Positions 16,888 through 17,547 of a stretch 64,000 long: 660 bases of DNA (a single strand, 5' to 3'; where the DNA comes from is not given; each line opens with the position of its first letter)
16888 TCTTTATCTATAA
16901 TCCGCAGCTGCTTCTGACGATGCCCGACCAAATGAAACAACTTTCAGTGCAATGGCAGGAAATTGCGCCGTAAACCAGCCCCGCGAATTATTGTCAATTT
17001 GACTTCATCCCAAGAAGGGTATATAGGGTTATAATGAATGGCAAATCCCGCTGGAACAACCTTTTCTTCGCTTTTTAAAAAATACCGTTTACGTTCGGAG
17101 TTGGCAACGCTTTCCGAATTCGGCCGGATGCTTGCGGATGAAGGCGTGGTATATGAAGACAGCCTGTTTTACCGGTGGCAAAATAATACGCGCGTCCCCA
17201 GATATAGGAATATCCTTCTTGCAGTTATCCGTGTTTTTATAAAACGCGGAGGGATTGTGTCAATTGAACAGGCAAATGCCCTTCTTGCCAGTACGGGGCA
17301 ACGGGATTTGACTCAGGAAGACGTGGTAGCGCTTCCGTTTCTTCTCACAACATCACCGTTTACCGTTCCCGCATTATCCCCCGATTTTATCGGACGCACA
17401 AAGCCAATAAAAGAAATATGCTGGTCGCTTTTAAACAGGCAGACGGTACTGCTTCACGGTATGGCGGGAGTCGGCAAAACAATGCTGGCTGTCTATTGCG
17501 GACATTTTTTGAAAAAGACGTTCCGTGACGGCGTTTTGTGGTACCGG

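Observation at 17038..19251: HTH-NB-ARC-TPR STAND NTPase in a reduced-genome context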

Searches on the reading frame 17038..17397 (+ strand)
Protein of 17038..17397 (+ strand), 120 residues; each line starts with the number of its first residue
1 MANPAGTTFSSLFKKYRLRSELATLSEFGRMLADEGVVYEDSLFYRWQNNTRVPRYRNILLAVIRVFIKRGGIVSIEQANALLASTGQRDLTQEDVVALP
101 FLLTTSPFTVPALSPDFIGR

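Call 21: search_protein_families(library=pfam, proteins=[window:17038-17397:+], max_evalue=10)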
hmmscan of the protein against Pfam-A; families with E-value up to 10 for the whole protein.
seq(120 aa): 0 families

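Call 24: search_solved_structures(query=A1, max_evalue=10, show_alignments=2)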
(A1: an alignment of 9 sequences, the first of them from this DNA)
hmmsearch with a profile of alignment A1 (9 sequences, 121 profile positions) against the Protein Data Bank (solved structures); distinct sequences matched with E-value up to 10: 3.
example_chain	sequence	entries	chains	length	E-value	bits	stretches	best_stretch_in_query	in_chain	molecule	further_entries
5fzr_A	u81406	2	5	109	6.5e-05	26.2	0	21-39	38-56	DESIGNED TPR PROTEIN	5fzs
5fzq_A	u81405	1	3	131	0.00012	25.3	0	21-39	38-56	DESIGNED TPR PROTEIN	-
3d1n_I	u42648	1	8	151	0.12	15.7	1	7-88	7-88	POU domain, class 6, transcription factor 1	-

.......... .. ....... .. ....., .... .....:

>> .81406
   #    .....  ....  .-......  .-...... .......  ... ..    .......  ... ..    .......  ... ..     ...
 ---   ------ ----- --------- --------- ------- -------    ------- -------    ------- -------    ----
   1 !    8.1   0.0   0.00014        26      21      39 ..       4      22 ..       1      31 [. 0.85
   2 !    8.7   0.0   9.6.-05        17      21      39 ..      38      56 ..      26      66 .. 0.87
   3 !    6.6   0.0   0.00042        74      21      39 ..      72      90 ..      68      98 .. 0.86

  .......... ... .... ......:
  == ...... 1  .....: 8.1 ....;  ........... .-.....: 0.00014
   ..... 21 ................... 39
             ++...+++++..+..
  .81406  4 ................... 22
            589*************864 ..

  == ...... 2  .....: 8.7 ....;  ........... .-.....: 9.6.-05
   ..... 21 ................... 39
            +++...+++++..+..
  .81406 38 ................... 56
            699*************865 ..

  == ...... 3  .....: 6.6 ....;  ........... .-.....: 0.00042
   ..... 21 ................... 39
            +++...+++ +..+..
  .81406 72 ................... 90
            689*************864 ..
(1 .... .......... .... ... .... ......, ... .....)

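Call 36: predict_structure(alignment_id=A1)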
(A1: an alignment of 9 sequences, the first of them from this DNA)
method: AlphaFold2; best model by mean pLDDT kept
length: 120 residues; sequences in the alignment: 9
mean_pLDDT: 74.6   pTM: 0.65
mean pLDDT of the five models: 74.6, 73.9, 72.8, 70.3, 67.3
residues with pLDDT >= 90: 0; 70-90: 91; 50-70: 15; < 50: 14
segments of 3 or more residues with pLDDT < 50: 1-5, 102-109
pLDDT, mean of each block of 10 residues (from residue 1): 59 83 79 79 80 82 86 83 83 75 48 58
secondary structure, 60 per line:
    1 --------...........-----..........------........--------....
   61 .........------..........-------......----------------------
elements in order: H9-19 H25-34 H41-48 H57-69 H76-85 H93-98

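Call 38: search_protein_representatives(alignment_id=A3)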
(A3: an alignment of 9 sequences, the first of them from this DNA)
Query: 9 sequences, 99 profile positions. Proteins with E-value up to 0.001 (for the whole library): 364; up to 1e-10: 269; up to 1e-30: 101. The best 150 are listed.
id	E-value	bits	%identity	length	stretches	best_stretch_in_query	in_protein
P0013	1.4e-40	153.2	-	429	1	2-98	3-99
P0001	6.5e-40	151.0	-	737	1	1-97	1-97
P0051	1.3e-39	150.1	-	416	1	3-98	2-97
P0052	4.3e-39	148.4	-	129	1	6-98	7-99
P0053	8.1e-39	147.5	-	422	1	1-98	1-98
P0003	2.0e-38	146.3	-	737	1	7-98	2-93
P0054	2.6e-38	145.9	-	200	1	6-98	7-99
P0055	6.9e-38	144.6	-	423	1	5-98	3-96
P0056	1.1e-37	143.9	-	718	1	5-98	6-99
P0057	1.2e-37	143.7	-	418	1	2-97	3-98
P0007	1.3e-37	143.7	-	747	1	1-98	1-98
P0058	3.0e-37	142.5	-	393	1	3-98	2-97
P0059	4.5e-37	142.0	-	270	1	5-97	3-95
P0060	4.7e-37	141.9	-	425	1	4-96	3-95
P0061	1.2e-36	140.6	-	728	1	4-97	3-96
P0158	1.1e-29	118.2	-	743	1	7-98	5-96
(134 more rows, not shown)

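Call 40: fold_search(model_id=the predicted structure, library=pdb)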
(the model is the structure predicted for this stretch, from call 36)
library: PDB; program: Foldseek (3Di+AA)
matches with E <= 10: 92; with E <= 0.001: 0
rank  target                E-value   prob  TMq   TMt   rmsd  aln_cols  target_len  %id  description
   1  3r1f_I                4.2e-01  0.99  0.45  0.43   2.5        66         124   15  Crystal structure of a key regulator of virulence in Mycobacterium tuberculosis (released 2011-08-03)
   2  1adr_MODEL_1_A        4.5e-01  0.98  0.42  0.64   2.0        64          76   14  DETERMINATION OF THE NUCLEAR MAGNETIC RESONANCE STRUCTURE OF THE DNA-BINDING DOMAIN OF THE P22 C2 REPRESSOR (1 (released 1994-01-31)
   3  3qf3_C                6.5e-01  0.99  0.45  0.42   2.4        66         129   15  Crystal structure of EspR transcription factor from mycobacterium tuberculosis (released 2011-09-14)
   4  3r1f_A                6.5e-01  0.99  0.45  0.44   2.4        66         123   15  Crystal structure of a key regulator of virulence in Mycobacterium tuberculosis (released 2011-08-03)
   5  3r1f_C                6.8e-01  0.99  0.45  0.44   2.4        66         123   15  Crystal structure of a key regulator of virulence in Mycobacterium tuberculosis (released 2011-08-03)
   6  3qq6_B                7.6e-01  0.97  0.41  0.69   1.6        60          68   20  The N-terminal DNA binding domain of SinR from Bacillus subtilis (released 2011-06-15)
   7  3qwg_A                8.0e-01  0.99  0.46  0.58   2.2        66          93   15  Crystal structure of EspRdelta10, C-terminal 10 amino acids deletion mutant of EspR transcription factor from Mycobact (released 2011-09-14)
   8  3zkc_A                9.4e-01  0.96  0.40  0.74   1.7        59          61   20  Crystal structure of the master regulator for biofilm formation SinR in complex with DNA. (released 2013-03-06)
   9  3qf3_A                9.9e-01  0.97  0.44  0.41   2.4        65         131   15  Crystal structure of EspR transcription factor from mycobacterium tuberculosis (released 2011-09-14)
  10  3zkc_B                9.9e-01  0.96  0.42  0.75   1.6        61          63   20  Crystal structure of the master regulator for biofilm formation SinR in complex with DNA. (released 2013-03-06)
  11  5ukg_B                9.9e-01  0.15  0.25  0.11  10.4       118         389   13  Crystal Structure of the genetically encoded calcium indicator K-GECO (released 2018-02-07)
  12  3qf3_D                1.0e+00  0.97  0.45  0.43   2.4        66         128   15  Crystal structure of EspR transcription factor from mycobacterium tuberculosis (released 2011-09-14)
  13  3r1f_M                1.0e+00  0.97  0.45  0.45   2.5        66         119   15  Crystal structure of a key regulator of virulence in Mycobacterium tuberculosis (released 2011-08-03)
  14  3jxb_D                1.0e+00  0.96  0.41  0.72   1.7        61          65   16  Crystal structure of the P22 c2 repressor protein in complex with synthetic operator 9C (released 2010-01-19)
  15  3r1f_P                1.0e+00  0.96  0.44  0.56   2.6        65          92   15  Crystal structure of a key regulator of virulence in Mycobacterium tuberculosis (released 2011-08-03)
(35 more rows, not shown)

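Call 45: find_related_loci(query=A3, collection=genome_contigs, flank=8000)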
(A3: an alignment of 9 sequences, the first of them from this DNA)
Query A3 (99 aa) in genome_contigs; peptide patterns used: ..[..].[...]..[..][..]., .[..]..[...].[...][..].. (x = any residue, [..] = any of these).
101 stretches matched a pattern; 74 encode a relative of the query (tblastn E <= 1e-3); 71 distinct loci.
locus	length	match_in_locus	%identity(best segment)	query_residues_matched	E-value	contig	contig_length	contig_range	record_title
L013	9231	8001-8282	62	6-99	2e-35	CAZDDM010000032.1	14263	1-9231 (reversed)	MAG TPA_asm: uncultured Gammaproteobacteria bacterium isolate SRP093185_co1_196 genome assembly, contig: NODE_2923_lengt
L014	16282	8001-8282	59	6-99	1e-34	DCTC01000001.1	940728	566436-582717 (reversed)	MAG TPA_asm: Candidatus Roizmanbacteria bacterium UBA1450 UBA1450_contig_1166, whole genome shotgun sequence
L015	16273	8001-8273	58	7-97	2e-33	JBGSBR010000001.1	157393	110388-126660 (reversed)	MAG: Weeksellaceae bacterium isolate NCIPD_CMAR_MAG_22 NODE_1_length_157393_cov_8.965909, whole genome shotgun sequence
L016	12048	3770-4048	57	7-99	3e-33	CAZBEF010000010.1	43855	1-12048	MAG TPA_asm: uncultured Gammaproteobacteria bacterium isolate SRP278252_co2_430 genome assembly, contig: NODE_1491_lengt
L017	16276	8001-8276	57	8-99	7e-33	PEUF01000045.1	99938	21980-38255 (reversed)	MAG: Candidatus Roizmanbacteria bacterium CG02_land_8_20_14_3_00_36_15 CG02_land_8_20_14_3.00_150_scaffold_22_c, whole g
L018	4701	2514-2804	59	1-96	5e-33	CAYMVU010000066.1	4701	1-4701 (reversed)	MAG TPA_asm: uncultured Gammaproteobacteria bacterium isolate SRP093185_co1_18 genome assembly, contig: NODE_13723_lengt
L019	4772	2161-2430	56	7-96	1e-31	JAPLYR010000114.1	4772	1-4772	MAG: Candidatus Roizmanbacteria bacterium isolate LacPavin_0818_WC45_MAG_36_7 LacPavin_0818_WC45_scaffold_963374, whole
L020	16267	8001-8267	57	8-96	1e-31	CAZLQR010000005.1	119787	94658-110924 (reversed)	MAG TPA_asm: uncultured Gammaproteobacteria bacterium isolate SRP170004_co1_473 genome assembly, contig: NODE_160_length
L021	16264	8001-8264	56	8-95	8e-31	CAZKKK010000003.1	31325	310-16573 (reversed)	MAG TPA_asm: uncultured Gammaproteobacteria bacterium isolate binchicken_co186_141 genome assembly, contig: NODE_1526_le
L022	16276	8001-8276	57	8-99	3e-31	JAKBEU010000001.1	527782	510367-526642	MAG: bacterium isolate BP8.bin62 NODE_4_length_527782_cov_2.788794, whole genome shotgun sequence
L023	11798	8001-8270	57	7-96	6e-31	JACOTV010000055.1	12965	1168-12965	MAG: Candidatus Microgenomates bacterium isolate NC_groundwater_53_Pr7_S2p5_46_8 FFV18_S2p5_scaffold_90573, whole genome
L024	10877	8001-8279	54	7-99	8e-31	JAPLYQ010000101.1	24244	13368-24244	MAG: Candidatus Roizmanbacteria bacterium isolate LacPavin_0920_WC57_MAG_37_8 LacPavin_0920_WC57_scaffold_114053, whole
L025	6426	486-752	53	8-96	2e-30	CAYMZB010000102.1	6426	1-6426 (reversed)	MAG TPA_asm: uncultured Gammaproteobacteria bacterium isolate binchicken_co203_489 genome assembly, contig: k141_4361754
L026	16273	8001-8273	49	9-99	5e-30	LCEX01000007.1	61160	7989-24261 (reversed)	MAG: Candidatus Gottesmanbacteria bacterium GW2011_GWC1_43_10 UV55_C0007, whole genome shotgun sequence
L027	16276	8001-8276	53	8-99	2e-30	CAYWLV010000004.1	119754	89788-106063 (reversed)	MAG TPA_asm: uncultured Gammaproteobacteria bacterium isolate SRP278252_co2_47 genome assembly, contig: NODE_200_length_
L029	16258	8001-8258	59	8-93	6e-30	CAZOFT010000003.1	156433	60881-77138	MAG TPA_asm: uncultured Gammaproteobacteria bacterium isolate SRP300315_co1_15 genome assembly, contig: NODE_42_length_1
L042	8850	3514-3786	48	9-99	2e-27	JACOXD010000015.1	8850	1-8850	MAG: Candidatus Daviesbacteria bacterium isolate NC_groundwater_144_Ag_S-0.1um_35_15 S4_GD2017_2_S1_scaffold_7081, whole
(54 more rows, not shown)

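Call 50: search_protein_families(library=pfam, proteins=[L014:5704-7932:+, L029:5554-6351:-, L015:6895-7473:+, L014:10274-11770:+, L021:6217-7689:+, L025:3361-4257:+, L022:3782-6025:-, L042:5601-6518:-, L014:11761-12873:+, L025:2876-3367:+], max_evalue=0.001)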
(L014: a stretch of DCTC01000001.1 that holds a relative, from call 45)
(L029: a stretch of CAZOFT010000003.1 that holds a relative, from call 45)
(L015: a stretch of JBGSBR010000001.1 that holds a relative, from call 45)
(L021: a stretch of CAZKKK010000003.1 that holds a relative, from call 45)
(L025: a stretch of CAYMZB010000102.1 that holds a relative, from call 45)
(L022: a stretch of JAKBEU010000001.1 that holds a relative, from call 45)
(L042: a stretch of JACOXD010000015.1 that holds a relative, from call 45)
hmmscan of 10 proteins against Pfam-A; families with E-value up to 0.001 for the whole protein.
L014:5704-7932:+ (743 aa): 8 families
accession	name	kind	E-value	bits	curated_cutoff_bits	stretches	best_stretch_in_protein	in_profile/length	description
PF00931.28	NB-ARC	-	8.5e-19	68.2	23.5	1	125-348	5-247/248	NB-ARC domain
PF13424.12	TPR_12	-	1.8e-09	38.1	30.1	0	637-705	4-73/77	Tetratricopeptide repeat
PF07719.23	TPR_2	-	2.2e-05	24.7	27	0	597-622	6-31/34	Tetratricopeptide repeat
PF20720.3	nSTAND3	-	2.4e-05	24.5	27.2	1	125-162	7-44/155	Novel STAND NTPase 3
PF13374.12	TPR_10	-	0.00042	20.7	27.5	0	514-544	4-34/42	Tetratricopeptide repeat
PF13191.12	AAA_16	-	0.00055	20.9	32.6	0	119-169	3-55/167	AAA ATPase domain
PF13401.12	AAA_22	-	0.00058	20.6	27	0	137-223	7-95/130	AAA domain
PF05729.18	NACHT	-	0.00088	19.6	26.7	0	137-225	2-94/167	NACHT domain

L029:5554-6351:- (266 aa): 0 families

L015:6895-7473:+ (193 aa): 1 family
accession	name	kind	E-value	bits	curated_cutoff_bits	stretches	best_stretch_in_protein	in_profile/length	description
PF00534.26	Glycos_transf_1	-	0.00035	20.6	26.4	1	56-146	75-163/172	Glycosyl transferases group 1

L014:10274-11770:+ (499 aa): 0 families

L021:6217-7689:+ (491 aa): 1 family
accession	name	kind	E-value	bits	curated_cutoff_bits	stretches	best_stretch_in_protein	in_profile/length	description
PF04932.20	Wzy_C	-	2.4e-08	34.3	31.7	1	130-278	4-148/149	O-Antigen ligase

L025:3361-4257:+ (299 aa): 1 family
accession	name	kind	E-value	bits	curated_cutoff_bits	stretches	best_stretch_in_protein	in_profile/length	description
PF00892.27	EamA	-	4e-17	63.2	28.2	1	4-136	2-134/135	EamA-like transporter family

L022:3782-6025:- (748 aa): 0 families

L042:5601-6518:- (306 aa): 1 family
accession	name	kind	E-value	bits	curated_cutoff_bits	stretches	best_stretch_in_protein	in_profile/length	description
PF09924.15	LPG_synthase_C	-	1.3e-17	64.3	27.5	1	37-300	16-297/298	Phosphatidylglycerol lysyltransferase, C-terminal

L014:11761-12873:+ (371 aa): 1 family
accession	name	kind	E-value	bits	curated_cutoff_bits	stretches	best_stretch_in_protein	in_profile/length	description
PF00899.27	ThiF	-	1.6e-20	73.7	28.1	1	90-225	3-139/238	ThiF family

L025:2876-3367:+ (164 aa): 1 family
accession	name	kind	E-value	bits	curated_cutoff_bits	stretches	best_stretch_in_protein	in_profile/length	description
PF01862.21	PvlArgDC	-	7.7e-29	101.1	22.7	1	3-158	5-160/161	Pyruvoyl-dependent arginine decarboxylase (PvlArgDC)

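Call 52: find_encoding_contigs(protein=P0158, flank=6000, max_places=2)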
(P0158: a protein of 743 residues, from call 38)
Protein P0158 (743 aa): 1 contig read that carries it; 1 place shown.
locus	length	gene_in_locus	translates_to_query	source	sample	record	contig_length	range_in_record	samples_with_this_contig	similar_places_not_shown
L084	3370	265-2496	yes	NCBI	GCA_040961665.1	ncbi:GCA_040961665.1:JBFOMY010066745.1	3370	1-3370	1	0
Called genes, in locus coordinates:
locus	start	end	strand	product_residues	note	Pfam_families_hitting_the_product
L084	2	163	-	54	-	?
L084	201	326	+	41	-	-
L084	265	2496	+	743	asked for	PF00931:NB-ARC, PF13401:AAA_22 (faint), PF07719:TPR_2 (faint), PF00515:TPR_1 (faint), PF13181:TPR_8 (faint), PF13424:TPR_12 (weak)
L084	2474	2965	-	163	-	PF00857:Isochorismatase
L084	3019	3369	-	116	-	?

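Call 78: find_related_loci(query=A3, collection=viral_contigs, flank=5000)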
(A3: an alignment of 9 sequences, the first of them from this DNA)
Query A3 (99 aa) in viral_contigs; peptide patterns used: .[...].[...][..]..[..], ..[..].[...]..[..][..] (x = any residue, [..] = any of these).
109 stretches matched a pattern, but none encodes a relative of the query by tblastn (E <= 1e-3).
